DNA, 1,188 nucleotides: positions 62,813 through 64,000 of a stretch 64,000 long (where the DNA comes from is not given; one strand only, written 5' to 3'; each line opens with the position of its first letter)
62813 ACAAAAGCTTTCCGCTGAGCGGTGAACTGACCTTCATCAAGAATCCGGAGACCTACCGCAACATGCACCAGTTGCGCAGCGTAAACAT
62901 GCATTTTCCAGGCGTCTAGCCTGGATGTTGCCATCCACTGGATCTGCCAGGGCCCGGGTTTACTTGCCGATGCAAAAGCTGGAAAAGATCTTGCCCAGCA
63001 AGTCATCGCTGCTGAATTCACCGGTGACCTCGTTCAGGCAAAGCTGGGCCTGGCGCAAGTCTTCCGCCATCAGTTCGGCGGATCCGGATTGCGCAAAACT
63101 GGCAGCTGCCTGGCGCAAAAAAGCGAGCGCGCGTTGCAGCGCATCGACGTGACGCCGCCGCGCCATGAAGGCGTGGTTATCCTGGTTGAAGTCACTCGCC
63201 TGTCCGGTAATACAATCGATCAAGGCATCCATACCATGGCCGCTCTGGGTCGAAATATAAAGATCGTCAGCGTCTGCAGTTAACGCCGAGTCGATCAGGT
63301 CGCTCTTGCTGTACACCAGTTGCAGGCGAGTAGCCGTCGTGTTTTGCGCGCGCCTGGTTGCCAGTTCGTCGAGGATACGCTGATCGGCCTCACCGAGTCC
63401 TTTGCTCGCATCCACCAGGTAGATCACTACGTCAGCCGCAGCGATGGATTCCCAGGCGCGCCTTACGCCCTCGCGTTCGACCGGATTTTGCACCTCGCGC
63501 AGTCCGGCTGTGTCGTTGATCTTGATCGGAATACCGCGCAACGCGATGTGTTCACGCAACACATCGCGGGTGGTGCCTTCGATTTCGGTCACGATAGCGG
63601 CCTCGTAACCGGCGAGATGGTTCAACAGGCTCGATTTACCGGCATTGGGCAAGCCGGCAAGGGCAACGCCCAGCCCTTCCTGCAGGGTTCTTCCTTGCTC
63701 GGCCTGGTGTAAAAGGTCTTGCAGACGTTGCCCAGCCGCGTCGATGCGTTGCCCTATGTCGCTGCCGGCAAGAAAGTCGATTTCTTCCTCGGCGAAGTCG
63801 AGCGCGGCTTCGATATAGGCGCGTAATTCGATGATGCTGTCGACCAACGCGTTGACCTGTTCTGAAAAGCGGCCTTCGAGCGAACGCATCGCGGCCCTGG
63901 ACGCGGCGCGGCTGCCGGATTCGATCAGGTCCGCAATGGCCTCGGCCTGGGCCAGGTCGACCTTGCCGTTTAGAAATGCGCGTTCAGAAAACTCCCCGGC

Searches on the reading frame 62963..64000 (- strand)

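Call 20: search_protein_families(library=pfam, proteins=[window:62963-64000:-], max_evalue=0.001)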
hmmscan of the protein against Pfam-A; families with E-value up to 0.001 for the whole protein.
window:62963-64000:- (346 aa): 5 families
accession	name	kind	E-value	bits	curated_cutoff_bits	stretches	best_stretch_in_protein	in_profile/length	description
PF12631.12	MnmE_helical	-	1.7e-54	185.5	40.1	1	16-343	1-211/211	MnmE helical domain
PF01926.29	MMR_HSR1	-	8.7e-23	81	21.9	1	112-215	2-102/113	50S ribosome-binding GTPase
PF02421.24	FeoB_N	-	2.2e-08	34.2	27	1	112-199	3-89/156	Ferrous iron transport protein B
PF00350.29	Dynamin_N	-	0.00037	21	27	0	112-147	1-35/168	Dynamin family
PF00025.27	Arf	-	0.00049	20.1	22.3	0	113-237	18-129/174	ADP-ribosylation factor family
